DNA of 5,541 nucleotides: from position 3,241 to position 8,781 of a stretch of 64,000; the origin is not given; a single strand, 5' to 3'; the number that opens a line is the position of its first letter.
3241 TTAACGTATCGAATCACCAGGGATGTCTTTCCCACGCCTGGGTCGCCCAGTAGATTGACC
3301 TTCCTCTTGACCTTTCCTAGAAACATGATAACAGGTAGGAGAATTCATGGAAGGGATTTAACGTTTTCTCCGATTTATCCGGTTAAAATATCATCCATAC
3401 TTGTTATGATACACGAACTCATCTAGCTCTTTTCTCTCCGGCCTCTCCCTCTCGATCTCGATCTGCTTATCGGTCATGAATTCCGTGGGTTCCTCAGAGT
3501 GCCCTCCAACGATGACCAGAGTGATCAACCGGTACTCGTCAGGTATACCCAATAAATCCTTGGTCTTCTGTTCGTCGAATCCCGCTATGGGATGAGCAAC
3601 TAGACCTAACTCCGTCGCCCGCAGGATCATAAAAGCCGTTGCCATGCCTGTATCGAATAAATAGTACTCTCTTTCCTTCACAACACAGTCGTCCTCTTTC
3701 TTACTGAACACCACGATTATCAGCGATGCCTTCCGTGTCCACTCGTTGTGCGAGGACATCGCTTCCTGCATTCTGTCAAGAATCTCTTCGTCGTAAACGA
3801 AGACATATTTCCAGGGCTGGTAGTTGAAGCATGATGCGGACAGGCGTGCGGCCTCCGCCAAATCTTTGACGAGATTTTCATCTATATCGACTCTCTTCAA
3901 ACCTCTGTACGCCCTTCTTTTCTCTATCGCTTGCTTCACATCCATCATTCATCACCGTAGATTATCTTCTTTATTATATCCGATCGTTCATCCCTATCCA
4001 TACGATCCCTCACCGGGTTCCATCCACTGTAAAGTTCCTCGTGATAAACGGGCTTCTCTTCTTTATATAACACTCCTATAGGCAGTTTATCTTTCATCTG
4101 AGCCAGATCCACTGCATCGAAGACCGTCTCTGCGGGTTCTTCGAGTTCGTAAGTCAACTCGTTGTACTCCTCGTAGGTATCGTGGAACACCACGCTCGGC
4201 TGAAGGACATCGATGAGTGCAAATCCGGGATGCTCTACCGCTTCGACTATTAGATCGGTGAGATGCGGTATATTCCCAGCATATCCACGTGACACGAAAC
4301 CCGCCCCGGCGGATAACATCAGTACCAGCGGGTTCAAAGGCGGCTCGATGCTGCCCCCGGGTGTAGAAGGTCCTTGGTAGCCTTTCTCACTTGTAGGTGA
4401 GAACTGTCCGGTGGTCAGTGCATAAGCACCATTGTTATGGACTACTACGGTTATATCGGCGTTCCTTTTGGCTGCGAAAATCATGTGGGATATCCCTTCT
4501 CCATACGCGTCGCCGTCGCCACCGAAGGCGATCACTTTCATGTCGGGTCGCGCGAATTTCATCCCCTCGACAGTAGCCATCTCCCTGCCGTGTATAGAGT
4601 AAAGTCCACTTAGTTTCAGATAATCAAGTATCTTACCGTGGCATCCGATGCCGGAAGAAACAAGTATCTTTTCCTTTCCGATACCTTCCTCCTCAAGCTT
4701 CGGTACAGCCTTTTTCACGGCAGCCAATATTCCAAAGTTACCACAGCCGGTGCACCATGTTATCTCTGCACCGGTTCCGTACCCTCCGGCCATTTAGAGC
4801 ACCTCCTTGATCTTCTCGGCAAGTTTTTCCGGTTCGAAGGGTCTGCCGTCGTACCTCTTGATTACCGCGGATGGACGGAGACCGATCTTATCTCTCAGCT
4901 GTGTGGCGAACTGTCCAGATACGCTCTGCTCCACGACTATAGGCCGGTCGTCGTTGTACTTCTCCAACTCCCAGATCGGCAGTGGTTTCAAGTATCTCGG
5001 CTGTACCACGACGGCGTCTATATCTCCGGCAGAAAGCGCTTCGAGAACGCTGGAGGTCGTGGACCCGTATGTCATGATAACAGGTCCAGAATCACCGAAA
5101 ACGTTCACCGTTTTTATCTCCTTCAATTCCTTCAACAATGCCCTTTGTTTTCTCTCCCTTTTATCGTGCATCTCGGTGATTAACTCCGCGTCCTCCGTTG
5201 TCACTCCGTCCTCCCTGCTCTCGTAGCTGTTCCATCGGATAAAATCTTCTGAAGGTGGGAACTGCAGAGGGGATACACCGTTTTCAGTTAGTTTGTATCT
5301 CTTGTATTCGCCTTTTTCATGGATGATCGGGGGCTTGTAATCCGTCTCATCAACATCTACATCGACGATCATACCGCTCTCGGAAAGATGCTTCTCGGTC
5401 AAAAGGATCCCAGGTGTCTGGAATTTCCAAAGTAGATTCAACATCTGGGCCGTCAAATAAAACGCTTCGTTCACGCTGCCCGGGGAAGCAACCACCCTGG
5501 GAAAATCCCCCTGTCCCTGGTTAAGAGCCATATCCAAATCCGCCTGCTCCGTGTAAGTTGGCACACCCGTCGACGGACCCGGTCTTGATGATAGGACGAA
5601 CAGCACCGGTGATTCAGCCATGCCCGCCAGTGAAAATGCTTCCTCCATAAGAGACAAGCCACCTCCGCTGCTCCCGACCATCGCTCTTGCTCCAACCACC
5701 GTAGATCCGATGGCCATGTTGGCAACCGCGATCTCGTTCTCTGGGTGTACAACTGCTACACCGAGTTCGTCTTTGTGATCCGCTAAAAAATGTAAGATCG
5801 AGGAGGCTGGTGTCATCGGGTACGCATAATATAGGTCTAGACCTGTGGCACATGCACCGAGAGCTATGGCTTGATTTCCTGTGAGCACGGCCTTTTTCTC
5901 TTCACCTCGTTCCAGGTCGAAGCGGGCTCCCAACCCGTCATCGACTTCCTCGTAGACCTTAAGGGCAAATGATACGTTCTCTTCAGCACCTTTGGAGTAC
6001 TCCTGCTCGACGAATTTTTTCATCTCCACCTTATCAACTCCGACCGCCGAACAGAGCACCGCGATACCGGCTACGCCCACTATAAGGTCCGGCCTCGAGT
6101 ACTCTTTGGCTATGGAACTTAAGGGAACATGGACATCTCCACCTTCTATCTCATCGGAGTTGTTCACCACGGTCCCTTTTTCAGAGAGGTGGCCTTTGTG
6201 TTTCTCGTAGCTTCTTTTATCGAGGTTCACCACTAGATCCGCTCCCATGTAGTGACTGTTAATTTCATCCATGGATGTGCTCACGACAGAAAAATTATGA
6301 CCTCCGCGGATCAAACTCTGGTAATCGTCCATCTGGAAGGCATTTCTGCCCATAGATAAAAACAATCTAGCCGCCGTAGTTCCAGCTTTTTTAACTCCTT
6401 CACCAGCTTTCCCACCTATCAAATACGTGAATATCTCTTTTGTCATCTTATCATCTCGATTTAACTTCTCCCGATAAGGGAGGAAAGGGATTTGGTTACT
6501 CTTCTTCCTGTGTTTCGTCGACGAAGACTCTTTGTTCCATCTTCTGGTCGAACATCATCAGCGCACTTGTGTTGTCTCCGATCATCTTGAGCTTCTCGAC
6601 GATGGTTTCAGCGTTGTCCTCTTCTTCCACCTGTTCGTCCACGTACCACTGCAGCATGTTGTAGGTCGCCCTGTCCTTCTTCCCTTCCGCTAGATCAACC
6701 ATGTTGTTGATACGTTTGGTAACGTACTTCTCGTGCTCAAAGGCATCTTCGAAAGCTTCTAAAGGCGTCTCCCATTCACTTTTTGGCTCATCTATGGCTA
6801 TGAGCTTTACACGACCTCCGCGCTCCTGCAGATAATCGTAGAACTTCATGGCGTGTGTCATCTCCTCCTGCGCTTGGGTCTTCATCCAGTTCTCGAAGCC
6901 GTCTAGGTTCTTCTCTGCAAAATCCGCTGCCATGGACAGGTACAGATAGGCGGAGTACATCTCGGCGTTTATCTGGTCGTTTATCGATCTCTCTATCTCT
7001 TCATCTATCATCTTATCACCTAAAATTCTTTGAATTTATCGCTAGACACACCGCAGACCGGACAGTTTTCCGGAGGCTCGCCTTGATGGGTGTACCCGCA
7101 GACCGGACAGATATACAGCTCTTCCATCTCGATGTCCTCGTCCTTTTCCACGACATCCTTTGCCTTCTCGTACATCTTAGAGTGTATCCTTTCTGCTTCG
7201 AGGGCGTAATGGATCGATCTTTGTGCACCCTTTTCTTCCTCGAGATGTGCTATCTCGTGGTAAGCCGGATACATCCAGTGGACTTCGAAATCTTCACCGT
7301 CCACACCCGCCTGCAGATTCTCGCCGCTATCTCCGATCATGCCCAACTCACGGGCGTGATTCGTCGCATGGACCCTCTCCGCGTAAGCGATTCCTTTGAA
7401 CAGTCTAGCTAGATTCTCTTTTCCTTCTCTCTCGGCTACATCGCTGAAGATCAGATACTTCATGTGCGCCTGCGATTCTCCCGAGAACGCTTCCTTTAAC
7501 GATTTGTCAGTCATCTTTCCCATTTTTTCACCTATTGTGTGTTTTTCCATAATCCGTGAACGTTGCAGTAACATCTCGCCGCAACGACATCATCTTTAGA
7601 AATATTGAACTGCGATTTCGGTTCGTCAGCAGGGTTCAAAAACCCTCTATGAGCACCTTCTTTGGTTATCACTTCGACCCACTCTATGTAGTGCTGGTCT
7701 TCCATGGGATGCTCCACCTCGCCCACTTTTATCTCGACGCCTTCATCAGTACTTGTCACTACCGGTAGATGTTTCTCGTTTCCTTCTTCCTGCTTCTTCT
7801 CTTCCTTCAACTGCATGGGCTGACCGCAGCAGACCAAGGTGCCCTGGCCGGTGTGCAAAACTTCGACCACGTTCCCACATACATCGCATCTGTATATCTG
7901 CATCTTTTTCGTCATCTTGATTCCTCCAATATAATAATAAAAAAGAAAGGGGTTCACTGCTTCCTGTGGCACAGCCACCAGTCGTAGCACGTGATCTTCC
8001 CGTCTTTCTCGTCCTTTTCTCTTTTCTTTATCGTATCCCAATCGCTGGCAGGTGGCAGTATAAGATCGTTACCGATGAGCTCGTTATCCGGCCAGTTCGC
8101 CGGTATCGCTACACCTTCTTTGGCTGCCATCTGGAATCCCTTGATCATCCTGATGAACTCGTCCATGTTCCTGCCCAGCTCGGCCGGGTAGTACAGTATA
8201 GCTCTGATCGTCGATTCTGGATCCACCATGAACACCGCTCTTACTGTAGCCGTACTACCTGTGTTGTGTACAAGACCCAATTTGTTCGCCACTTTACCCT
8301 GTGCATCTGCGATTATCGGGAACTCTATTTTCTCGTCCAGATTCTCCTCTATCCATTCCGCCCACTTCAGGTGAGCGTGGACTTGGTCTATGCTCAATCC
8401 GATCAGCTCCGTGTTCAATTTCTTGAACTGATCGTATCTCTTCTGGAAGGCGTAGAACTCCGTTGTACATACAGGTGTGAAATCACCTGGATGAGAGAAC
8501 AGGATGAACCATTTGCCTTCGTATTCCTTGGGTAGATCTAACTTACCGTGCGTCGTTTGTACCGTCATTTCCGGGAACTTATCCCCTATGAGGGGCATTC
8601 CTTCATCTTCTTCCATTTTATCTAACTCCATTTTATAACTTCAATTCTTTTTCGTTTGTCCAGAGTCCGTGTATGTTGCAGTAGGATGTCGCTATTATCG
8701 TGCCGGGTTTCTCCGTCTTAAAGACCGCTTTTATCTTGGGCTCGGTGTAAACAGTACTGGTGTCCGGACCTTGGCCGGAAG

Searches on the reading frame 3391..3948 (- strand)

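Call 43: search_protein_families(library=pfam, proteins=[window:3391-3948:-], max_evalue=0.001)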
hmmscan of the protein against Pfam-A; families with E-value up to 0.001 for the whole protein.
window:3391-3948:- (185 aa): 2 families
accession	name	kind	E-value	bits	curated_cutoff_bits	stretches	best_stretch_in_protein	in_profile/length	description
PF00881.29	Nitroreductase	-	9.1e-22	78.4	23.5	2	67-148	83-166/167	Nitroreductase family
PF14512.11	TM1586_NiRdase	-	8.1e-05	22.8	27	0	9-58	140-191/215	Putative TM nitroreductase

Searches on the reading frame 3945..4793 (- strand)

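Call 43: search_protein_families(library=pfam, proteins=[window:3945-4793:-], max_evalue=0.001)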
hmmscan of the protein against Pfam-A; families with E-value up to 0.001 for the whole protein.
window:3945-4793:- (282 aa): 2 families
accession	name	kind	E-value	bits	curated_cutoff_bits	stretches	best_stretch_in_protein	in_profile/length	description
PF02775.26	TPP_enzyme_C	-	8.3e-25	87.8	21.9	1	49-196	2-151/151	Thiamine pyrophosphate enzyme, C-terminal TPP binding domain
PF12367.13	PFO_beta_C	-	2.9e-07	30.9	24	1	205-254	8-61/66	Pyruvate ferredoxin oxidoreductase beta subunit C terminal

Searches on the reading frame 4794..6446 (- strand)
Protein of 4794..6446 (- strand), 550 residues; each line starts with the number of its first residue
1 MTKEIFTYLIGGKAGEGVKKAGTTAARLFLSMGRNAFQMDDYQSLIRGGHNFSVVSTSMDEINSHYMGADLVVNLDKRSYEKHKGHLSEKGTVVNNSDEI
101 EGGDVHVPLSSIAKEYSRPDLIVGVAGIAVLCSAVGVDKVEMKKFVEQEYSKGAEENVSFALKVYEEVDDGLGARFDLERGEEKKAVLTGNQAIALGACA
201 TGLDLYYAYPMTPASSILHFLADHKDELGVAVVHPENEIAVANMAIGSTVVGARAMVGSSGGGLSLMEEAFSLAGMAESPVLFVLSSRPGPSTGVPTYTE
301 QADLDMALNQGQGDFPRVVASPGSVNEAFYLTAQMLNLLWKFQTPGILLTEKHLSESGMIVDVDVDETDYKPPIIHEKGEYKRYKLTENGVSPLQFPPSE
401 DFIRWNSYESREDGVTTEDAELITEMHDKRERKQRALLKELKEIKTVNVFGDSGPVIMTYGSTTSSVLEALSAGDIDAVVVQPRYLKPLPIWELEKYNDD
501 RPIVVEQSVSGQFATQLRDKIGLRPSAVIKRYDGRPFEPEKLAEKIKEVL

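Call 43: search_protein_families(library=pfam, proteins=[window:4794-6446:-], max_evalue=0.001)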
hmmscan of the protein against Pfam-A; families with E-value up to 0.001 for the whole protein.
window:4794-6446:- (550 aa): 2 families
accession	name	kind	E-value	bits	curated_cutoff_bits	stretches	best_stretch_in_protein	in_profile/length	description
PF01855.24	POR_N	-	6.2e-43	147.6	27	1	197-425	2-227/231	Pyruvate flavodoxin/ferredoxin oxidoreductase, thiamine diP-bdg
PF01558.24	POR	-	6.1e-15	56.2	27.4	1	14-165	1-172/173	Pyruvate ferredoxin/flavodoxin oxidoreductase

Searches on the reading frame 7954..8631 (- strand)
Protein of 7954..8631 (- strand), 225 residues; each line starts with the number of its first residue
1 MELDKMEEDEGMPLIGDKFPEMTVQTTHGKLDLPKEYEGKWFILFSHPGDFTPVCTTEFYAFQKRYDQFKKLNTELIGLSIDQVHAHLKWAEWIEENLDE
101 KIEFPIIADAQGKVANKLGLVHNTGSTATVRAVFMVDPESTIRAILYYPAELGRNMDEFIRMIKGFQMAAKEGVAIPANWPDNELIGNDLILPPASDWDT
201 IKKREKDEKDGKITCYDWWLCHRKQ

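Call 43: search_protein_families(library=pfam, proteins=[window:7954-8631:-], max_evalue=0.001)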
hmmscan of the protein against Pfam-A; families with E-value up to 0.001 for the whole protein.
window:7954-8631:- (225 aa): 4 families
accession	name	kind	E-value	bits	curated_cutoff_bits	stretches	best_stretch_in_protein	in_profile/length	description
PF00578.27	AhpC-TSA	-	3.1e-33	114.8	26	1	15-144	1-123/124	AhpC/TSA family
PF08534.16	Redoxin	-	1.1e-15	58.1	26.6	1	16-144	3-130/148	Redoxin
PF10417.14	1-cysPrx_C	-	2e-08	34.5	21.1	1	165-204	1-38/41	C-terminal domain of 1-Cys peroxiredoxin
PF13911.12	AhpC-TSA_2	-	0.00043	21.1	27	1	63-130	3-64/114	AhpC/TSA antioxidant enzyme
